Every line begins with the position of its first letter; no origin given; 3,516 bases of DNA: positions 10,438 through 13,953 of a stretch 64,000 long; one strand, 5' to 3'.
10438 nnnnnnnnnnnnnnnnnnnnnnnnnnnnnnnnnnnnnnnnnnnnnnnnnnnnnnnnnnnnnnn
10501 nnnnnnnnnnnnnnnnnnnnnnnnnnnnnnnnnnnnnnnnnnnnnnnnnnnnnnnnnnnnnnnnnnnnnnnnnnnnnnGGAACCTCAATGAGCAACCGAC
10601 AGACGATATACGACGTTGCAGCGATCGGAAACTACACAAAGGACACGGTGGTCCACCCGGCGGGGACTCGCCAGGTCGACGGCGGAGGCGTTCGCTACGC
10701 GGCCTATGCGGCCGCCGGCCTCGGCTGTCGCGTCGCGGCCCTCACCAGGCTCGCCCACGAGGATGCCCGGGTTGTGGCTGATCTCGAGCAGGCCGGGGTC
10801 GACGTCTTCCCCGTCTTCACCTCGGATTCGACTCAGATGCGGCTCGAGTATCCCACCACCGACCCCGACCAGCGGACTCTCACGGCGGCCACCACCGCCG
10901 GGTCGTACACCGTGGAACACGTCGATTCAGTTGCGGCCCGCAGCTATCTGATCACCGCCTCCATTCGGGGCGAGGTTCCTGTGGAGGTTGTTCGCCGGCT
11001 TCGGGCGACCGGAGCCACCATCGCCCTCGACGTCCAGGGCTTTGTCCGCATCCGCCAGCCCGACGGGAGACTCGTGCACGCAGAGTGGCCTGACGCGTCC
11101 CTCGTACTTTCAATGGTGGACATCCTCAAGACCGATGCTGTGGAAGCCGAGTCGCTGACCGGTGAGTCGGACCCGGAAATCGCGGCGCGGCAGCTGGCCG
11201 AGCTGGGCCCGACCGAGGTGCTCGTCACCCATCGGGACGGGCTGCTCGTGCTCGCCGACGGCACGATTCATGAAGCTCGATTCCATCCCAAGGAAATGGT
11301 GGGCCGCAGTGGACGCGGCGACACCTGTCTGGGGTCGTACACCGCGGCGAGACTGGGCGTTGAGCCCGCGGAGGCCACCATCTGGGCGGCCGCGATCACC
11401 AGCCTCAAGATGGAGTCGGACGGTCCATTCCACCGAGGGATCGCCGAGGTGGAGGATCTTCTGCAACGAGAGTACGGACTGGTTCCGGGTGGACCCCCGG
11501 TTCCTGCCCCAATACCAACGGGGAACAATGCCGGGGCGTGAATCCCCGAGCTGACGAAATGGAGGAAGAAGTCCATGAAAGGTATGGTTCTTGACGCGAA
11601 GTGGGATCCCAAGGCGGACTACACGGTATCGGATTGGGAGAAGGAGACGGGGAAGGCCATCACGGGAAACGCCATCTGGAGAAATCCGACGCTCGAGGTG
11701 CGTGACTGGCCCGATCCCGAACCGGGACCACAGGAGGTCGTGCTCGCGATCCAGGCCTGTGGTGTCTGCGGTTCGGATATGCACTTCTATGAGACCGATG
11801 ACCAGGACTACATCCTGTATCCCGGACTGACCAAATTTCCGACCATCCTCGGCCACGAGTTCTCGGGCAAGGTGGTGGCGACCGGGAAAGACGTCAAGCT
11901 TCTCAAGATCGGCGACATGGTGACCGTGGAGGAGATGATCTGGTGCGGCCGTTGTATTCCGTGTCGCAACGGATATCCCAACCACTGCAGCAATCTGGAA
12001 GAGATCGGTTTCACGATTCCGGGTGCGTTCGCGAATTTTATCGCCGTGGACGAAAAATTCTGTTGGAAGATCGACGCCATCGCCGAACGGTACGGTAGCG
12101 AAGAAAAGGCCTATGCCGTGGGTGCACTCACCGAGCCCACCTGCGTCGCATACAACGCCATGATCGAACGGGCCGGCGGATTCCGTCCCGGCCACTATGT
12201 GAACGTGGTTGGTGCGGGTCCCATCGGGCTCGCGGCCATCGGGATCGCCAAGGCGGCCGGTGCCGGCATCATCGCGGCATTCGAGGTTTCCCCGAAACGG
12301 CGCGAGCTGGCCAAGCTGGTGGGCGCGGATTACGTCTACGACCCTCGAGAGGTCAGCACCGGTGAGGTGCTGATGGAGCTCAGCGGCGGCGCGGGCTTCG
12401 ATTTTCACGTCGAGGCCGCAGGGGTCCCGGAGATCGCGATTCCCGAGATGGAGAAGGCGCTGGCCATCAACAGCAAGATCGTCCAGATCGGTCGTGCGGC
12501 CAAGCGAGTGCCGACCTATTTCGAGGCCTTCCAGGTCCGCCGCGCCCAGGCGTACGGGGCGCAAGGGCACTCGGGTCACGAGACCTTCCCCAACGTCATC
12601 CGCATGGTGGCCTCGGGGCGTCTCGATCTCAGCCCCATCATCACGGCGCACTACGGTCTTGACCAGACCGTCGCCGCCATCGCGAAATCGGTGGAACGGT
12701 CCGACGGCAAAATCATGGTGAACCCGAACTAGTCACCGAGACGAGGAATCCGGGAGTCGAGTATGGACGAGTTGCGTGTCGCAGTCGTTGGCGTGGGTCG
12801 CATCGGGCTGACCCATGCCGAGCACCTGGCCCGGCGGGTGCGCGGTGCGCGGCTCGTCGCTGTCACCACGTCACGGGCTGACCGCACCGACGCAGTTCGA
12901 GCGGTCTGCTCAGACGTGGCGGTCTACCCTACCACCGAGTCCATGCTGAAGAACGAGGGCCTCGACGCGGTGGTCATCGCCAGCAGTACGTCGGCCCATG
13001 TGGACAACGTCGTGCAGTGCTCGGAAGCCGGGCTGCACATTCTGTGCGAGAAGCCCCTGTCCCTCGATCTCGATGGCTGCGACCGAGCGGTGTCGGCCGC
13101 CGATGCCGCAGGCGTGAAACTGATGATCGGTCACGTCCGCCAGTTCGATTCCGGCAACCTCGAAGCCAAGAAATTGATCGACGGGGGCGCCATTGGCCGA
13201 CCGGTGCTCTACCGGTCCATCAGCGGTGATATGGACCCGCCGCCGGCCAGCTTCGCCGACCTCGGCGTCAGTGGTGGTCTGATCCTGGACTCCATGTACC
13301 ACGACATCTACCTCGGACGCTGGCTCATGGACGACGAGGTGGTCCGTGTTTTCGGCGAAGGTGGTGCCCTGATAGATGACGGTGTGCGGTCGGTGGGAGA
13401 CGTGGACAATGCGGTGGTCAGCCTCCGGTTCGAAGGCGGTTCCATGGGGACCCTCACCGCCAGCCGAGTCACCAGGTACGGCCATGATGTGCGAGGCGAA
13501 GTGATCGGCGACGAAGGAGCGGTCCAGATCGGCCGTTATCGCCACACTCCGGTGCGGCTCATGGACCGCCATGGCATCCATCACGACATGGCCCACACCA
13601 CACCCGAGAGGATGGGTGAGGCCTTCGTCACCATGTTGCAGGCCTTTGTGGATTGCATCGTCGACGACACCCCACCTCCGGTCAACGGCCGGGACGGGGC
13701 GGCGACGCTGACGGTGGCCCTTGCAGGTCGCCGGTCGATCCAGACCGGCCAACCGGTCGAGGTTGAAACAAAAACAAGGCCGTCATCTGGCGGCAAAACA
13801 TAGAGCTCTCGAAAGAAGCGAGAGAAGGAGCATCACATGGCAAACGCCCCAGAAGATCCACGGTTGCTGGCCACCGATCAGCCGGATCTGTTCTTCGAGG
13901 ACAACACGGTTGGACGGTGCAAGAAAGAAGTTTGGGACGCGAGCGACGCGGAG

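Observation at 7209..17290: Apparent complete Thermotoga-type (IolG-IolM-IolN-IolO-UxaE) oxidative inositol pathway instead of the classical IolCDEB route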

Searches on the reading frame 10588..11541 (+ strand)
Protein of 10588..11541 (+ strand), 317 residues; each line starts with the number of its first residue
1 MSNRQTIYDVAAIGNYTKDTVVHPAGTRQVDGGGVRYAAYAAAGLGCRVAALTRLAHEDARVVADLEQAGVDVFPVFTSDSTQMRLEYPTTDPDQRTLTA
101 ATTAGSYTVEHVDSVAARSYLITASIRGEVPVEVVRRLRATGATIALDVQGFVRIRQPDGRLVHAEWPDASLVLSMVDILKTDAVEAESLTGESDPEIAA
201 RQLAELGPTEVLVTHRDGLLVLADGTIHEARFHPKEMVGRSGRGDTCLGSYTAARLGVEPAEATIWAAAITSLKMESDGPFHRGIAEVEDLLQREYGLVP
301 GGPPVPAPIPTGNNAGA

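Call 3: search_protein_families(library=pfam, proteins=[window:10588-11541:+])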
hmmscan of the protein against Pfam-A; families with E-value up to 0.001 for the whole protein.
window:10588-11541:+ (317 aa): 1 family
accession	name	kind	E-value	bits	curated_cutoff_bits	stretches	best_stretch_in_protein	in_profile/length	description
PF00294.29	PfkB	-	5.8e-13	49.3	25.8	1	14-269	16-284/302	pfkB family carbohydrate kinase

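Call 4: search_protein_families(library=ncbifam, proteins=[window:10588-11541:+])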
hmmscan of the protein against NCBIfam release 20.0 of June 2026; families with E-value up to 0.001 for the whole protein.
window:10588-11541:+ (317 aa): 5 families
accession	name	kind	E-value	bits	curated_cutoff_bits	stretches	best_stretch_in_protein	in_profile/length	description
NF041332.1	KDG_KDGal_kin_Halo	equivalog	1.6e-10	41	440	1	36-282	37-299/320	bifunctional 2-dehydro-3-deoxygluconokinase/2-dehydro-3-deoxygalactonokinase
TIGR03168.1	1-PFK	subfamily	2.2e-06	26.8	216.4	1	190-293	195-300/305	hexose kinase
TIGR03828.1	pfkB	equivalog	3.2e-05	23.1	292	1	188-293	193-300/305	1-phosphofructokinase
NF040938.1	KDG_KDGal_kin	equivalog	3.5e-05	23.1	400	1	173-272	180-281/305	bifunctional 2-dehydro-3-deoxygluconokinase/2-dehydro-3-deoxygalactonokinase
TIGR04382.1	myo_inos_iolC_N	equivalog_domain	0.00011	21.6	300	0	170-273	182-288/309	5-dehydro-2-deoxygluconokinase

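Call 9: search_solved_structures(query=window:10588-11541:+, max_evalue=0.00001)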
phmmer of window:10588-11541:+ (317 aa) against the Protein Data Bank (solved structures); distinct sequences matched with E-value up to 0.00001: 3.
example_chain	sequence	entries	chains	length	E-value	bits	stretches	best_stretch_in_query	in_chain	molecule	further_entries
7e4l_A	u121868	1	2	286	3.1e-36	128.9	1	12-284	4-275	PfkB domain-containing protein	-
1vk4_A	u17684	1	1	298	1.2e-34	123.6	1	10-284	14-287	PfkB Carbohydrate kinase TM0415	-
5ysp_A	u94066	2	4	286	1.7e-34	123.1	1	12-284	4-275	TM0415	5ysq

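Call 21: search_solved_structures(query=window:10588-11541:+, max_evalue=0.00001, show_alignments=3)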
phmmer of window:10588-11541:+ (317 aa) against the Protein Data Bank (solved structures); distinct sequences matched with E-value up to 0.00001: 3.
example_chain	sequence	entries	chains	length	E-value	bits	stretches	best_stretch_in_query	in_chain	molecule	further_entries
7e4l_A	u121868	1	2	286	3.1e-36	128.9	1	12-284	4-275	PfkB domain-containing protein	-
1vk4_A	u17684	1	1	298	1.2e-34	123.6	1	10-284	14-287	PfkB Carbohydrate kinase TM0415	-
5ysp_A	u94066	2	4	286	1.7e-34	123.1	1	12-284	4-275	TM0415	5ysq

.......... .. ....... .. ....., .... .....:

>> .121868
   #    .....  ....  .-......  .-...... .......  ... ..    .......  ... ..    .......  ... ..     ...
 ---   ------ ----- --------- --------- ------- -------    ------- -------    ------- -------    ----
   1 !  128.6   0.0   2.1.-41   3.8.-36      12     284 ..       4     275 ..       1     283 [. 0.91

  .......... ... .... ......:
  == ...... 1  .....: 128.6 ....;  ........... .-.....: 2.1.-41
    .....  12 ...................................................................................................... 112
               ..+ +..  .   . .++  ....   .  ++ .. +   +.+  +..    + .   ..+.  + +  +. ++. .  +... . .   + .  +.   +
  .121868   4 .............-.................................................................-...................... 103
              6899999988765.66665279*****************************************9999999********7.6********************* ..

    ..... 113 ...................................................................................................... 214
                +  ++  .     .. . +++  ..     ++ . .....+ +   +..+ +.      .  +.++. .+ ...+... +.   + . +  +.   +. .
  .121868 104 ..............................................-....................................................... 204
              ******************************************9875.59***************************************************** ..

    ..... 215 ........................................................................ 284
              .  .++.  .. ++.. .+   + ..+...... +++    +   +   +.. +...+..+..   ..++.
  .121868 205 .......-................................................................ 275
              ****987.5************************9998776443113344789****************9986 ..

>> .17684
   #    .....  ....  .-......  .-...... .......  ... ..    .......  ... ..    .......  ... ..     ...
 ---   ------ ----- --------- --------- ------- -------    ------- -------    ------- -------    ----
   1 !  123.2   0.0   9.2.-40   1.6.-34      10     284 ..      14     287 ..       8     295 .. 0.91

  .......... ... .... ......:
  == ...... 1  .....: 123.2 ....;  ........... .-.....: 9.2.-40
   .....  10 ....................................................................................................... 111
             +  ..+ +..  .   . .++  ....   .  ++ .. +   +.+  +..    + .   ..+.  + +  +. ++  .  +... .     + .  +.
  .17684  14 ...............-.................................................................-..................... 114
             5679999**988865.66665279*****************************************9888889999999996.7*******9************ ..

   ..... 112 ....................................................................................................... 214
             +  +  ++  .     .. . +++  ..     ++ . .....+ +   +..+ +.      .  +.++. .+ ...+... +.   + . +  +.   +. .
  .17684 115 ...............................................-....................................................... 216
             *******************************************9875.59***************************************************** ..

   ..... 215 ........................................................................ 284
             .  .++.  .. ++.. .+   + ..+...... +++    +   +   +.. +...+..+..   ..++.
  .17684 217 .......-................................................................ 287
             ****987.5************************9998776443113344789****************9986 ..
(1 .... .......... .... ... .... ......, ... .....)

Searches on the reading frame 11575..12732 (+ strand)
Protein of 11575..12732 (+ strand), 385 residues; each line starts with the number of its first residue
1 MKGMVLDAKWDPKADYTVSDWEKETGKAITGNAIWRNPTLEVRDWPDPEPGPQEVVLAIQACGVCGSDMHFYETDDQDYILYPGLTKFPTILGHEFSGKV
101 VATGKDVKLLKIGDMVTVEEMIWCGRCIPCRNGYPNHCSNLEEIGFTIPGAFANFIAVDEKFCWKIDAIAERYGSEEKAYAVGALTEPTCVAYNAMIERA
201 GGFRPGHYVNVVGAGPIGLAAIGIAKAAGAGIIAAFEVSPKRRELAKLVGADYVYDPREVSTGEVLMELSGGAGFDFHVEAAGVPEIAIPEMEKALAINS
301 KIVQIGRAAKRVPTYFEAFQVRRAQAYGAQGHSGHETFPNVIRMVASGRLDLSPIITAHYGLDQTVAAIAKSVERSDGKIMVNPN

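Call 3: search_protein_families(library=pfam, proteins=[window:11575-12732:+])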
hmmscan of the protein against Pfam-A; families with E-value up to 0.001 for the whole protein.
window:11575-12732:+ (385 aa): 4 families
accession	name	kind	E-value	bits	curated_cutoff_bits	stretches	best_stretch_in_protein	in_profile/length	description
PF08240.17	ADH_N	-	1.7e-27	96.1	23.5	1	51-167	1-103/104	Alcohol dehydrogenase GroES-like domain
PF00107.32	ADH_zinc_N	-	3.2e-18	66.4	31.8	1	216-346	1-128/129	Zinc-binding dehydrogenase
PF13602.12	ADH_zinc_N_2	-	6.7e-06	27.5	27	1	250-380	2-132/134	Zinc-binding dehydrogenase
PF16912.11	Glu_dehyd_C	-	8e-05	22.7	34.9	1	182-294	3-119/211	Glucose dehydrogenase C-terminus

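Call 4: search_protein_families(library=ncbifam, proteins=[window:11575-12732:+])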
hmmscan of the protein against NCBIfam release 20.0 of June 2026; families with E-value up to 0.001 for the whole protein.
window:11575-12732:+ (385 aa): 25 families
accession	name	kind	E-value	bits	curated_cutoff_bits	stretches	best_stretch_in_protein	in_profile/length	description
NF041097.1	keto_inos_dh_IolM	equivalog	3e-161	536.4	450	1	1-383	1-388/389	scyllo-inosose 3-dehydrogenase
NF003808.0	PRK05396.1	equivalog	1.5e-58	198.4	380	1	38-383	11-339/341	L-threonine 3-dehydrogenase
TIGR00692.1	tdh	equivalog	3.3e-57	194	458.35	1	42-368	13-324/340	L-threonine 3-dehydrogenase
NF007489.0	PRK10083.1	equivalog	3.4e-36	124.9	376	1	38-370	10-321/339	Zn-dependent oxidoreductase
NF007375.0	PRK09880.1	equivalog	3.8e-35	121.2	469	1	53-376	28-334/344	L-idonate 5-dehydrogenase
NF010344.0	PRK13771.1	subfamily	1.3e-32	113.2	349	1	39-384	12-333/334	putative alcohol dehydrogenase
TIGR03451.1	mycoS_dep_FDH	equivalog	3.4e-32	111.6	512.9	1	42-371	16-345/358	S-(hydroxymethyl)mycothiol dehydrogenase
TIGR03201.1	dearomat_had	equivalog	1.9e-31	109.5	338.65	1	47-364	18-328/349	6-hydroxycyclohex-1-ene-1-carbonyl-CoA dehydrogenase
NF007642.0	PRK10309.1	equivalog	2.5e-31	109.2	550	1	52-287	25-242/347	galactitol-1-phosphate 5-dehydrogenase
TIGR03989.1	Rxyl_3153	subfamily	2.7e-28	99.3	440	2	41-139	15-106/370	NDMA-dependent alcohol dehydrogenase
TIGR03366.1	HpnZ_proposed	hypoth_equivalog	1.2e-27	97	328.1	1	51-321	4-268/315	putative phosphonate catabolism associated alcohol dehydrogenase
NF047908.1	AldhRedAhr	equivalog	1.1e-25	90.3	470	1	40-346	16-299/335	NADPH-dependent aldehyde reductase Ahr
NF006940.0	PRK09422.1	equivalog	2.7e-24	85.7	344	1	52-306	24-260/338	alcohol dehydrogenase AdhP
TIGR02818.1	adh_III_F_hyde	equivalog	3.8e-24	85.4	543.95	1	50-370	24-354/368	S-(hydroxymethyl)glutathione dehydrogenase/class III alcohol dehydrogenase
NF041172.1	AcrlCoa_red_Thmprot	equivalog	4.8e-23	81.6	500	1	39-383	12-333/334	acryloyl-CoA reductase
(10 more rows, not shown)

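Call 6: search_solved_structures(query=window:11575-12732:+, max_evalue=1e-20)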
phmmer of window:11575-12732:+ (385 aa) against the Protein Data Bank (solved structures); distinct sequences matched with E-value up to 1e-20: 48.
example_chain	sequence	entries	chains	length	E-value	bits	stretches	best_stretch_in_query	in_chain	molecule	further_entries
3ip1_A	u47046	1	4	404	6.4e-105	354.5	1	3-365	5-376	Alcohol dehydrogenase, zinc-containing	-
3gfb_A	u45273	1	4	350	1.8e-48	168.6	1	46-380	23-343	L-threonine 3-dehydrogenase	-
2dfv_A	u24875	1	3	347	2e-48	168.5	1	46-368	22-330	Probable L-threonine 3-dehydrogenase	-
2d8a_A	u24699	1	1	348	2e-48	168.5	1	46-368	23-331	Probable L-threonine 3-dehydrogenase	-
1e3j_A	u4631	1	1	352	2.8e-37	131.8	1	34-382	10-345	NADP(H)-DEPENDENT KETOSE REDUCTASE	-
5kia_A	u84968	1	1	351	1.2e-36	129.7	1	35-382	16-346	L-threonine 3-dehydrogenase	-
2dq4_A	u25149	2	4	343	2.8e-36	128.5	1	40-365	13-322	L-threonine 3-dehydrogenase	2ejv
3m6i_A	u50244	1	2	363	5.3e-33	117.7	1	51-381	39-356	L-arabinitol 4-dehydrogenase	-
1pl6_A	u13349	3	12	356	6.6e-33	117.4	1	40-370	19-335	Sorbitol dehydrogenase | human sorbitol dehydrogenase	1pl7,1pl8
6ie0_A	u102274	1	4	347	2.2e-32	115.7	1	35-385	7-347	(R,R)-butanediol dehydrogenase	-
4ej6_A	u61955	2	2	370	3.1e-31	111.9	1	40-384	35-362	Putative zinc-binding dehydrogenase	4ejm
3qe3_A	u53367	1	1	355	1.4e-30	109.7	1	40-382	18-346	Sorbitol dehydrogenase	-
4ilk_A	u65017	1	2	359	2.1e-29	105.9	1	42-366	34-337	Starvation sensing protein rspB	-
1h2b_A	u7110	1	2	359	1.2e-28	103.4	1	41-283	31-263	ALCOHOL DEHYDROGENASE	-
7y9p_A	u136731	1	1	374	7.7e-28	100.7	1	42-331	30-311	Xylitol dehydrogenase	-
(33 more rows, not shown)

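Call 60: search_solved_structures(query=window:11575-12732:+, max_evalue=1e-60, show_alignments=1)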
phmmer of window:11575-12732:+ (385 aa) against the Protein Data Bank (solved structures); distinct sequences matched with E-value up to 1e-60: 1.
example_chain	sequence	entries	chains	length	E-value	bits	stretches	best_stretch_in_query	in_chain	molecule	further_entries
3ip1_A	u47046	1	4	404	6.4e-105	354.5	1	3-365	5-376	Alcohol dehydrogenase, zinc-containing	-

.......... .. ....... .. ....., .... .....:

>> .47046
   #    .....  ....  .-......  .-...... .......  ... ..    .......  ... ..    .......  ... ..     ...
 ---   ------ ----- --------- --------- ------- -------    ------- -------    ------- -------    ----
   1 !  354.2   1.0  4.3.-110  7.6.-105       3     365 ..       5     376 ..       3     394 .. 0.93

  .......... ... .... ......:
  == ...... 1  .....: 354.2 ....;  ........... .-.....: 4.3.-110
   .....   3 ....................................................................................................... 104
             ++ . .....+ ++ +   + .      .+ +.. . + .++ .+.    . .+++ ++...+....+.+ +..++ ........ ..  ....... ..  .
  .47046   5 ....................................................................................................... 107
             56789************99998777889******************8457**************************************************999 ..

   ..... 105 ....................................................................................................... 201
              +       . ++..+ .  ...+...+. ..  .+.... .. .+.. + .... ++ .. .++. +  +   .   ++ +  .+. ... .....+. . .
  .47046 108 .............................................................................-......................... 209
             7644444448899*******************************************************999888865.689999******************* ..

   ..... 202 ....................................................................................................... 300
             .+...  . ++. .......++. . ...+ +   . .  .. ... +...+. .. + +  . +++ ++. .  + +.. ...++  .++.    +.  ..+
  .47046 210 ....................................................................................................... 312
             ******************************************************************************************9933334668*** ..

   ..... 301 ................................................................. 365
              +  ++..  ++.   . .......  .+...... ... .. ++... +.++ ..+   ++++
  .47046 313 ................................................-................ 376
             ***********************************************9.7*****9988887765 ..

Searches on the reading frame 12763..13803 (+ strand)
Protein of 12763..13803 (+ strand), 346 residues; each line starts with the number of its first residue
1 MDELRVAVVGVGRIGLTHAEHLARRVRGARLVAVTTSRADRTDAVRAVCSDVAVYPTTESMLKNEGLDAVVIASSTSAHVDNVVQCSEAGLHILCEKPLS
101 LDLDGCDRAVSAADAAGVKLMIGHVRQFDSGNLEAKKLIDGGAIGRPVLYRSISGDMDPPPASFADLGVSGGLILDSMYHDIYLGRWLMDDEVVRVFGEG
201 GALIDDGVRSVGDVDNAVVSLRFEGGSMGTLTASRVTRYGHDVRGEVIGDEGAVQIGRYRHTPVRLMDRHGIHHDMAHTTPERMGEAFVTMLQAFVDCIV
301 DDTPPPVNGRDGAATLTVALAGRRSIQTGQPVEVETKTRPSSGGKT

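Call 3: search_protein_families(library=pfam, proteins=[window:12763-13803:+])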
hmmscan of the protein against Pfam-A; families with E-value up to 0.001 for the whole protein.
window:12763-13803:+ (346 aa): 3 families
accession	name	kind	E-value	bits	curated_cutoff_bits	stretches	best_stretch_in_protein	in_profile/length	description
PF22725.1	GFO_IDH_MocA_C3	-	3.1e-25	89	27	1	134-254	3-123/124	GFO/IDH/MocA C-terminal domain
PF01408.29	GFO_IDH_MocA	-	7.2e-25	88.4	24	1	4-124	1-120/120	Oxidoreductase family, NAD-binding Rossmann fold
PF02894.22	GFO_IDH_MocA_C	-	6.8e-22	78.8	22.9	1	136-334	1-218/218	Oxidoreductase family, C-terminal alpha/beta domain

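Call 4: search_protein_families(library=ncbifam, proteins=[window:12763-13803:+])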
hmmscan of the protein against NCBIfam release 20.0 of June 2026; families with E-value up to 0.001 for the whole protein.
window:12763-13803:+ (346 aa): 10 families
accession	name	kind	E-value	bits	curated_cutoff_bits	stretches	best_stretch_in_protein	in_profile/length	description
TIGR04380.1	myo_inos_iolG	equivalog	4.8e-90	301.8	355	1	4-332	2-329/330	inositol 2-dehydrogenase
NF052679.1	InsChiInosDhIolG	equivalog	4.4e-41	141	540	1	4-341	3-334/343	bifunctional inositol 2-dehydrogenase/D-chiro-inositol 1-dehydrogenase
NF040723.1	UDP-GlcNAcDh_Arch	equivalog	1.1e-37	130.2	450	1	4-325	1-300/302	UDP-N-acetylglucosamine 3-dehydrogenase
NF041392.1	XylDh_Gfo6_Halo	equivalog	4.5e-23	81.6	350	1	3-334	16-350/350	D-xylose 1-dehydrogenase Gfo6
NF052479.1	LevoglcsnDh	equivalog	2.2e-13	49.7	650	1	58-152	65-159/386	levoglucosan dehydrogenase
NF008607.0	PRK11579.1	subfamily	4.6e-13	48.9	330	1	2-152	3-150/346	oxidoreductase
NF007574.0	PRK10206.1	equivalog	1.1e-07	31.2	352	1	32-148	31-147/345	oxidoreductase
NF058563.1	BT_2159_fam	equivalog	5.3e-05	22.4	650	1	5-188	2-182/350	disaccharide 3-dehydrogenase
NF009825.0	PRK13302.1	equivalog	8.3e-05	22.2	253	1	2-84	5-84/271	aspartate dehydrogenase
NF058561.1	BT_2158_fam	equivalog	0.00064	18.4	750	1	2-123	34-153/487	glycoside 3-dehydrogenase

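Call 52: search_solved_structures(query=window:12763-13803:+, max_evalue=1e-25)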
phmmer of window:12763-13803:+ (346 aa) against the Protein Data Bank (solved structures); distinct sequences matched with E-value up to 1e-25: 13.
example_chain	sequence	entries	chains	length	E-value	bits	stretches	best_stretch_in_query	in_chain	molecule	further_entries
3ezy_A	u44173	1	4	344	9.2e-63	215.8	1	4-335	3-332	Dehydrogenase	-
4mkx_A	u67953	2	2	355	2.2e-43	152.1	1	4-334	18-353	Inositol dehydrogenase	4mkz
4n54_A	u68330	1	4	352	2.3e-43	152.1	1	4-334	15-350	Inositol dehydrogenase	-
3cea_A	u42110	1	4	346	4.4e-43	151.1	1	4-335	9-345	Myo-inositol 2-dehydrogenase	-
4hkt_A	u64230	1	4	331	1.4e-38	136.3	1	4-330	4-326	Inositol 2-dehydrogenase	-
4l8v_A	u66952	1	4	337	4.8e-33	118.1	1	4-340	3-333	Inositol 2-dehydrogenase/D-chiro-inositol 3-dehydrogenase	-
4l9r_A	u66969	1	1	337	1.2e-32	116.8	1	4-340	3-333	Inositol 2-dehydrogenase/D-chiro-inositol 3-dehydrogenase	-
3mz0_A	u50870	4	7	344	2.3e-32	115.9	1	4-341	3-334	Inositol 2-dehydrogenase/D-chiro-inositol 3-dehydrogenase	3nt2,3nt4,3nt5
3euw_A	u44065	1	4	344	1.8e-31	112.9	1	4-334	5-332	Myo-inositol dehydrogenase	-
3nto_A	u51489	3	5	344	2.2e-31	112.7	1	4-341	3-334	Inositol 2-dehydrogenase/D-chiro-inositol 3-dehydrogenase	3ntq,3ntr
4mio_A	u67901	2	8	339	3e-31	112.2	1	4-330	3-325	Inositol 2-dehydrogenase/D-chiro-inositol 3-dehydrogenase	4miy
4mie_A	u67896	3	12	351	3.2e-31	112.1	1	4-330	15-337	Inositol 2-dehydrogenase/D-chiro-inositol 3-dehydrogenase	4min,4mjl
3ec7_A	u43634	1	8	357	2.4e-26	96.1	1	4-340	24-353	Putative Dehydrogenase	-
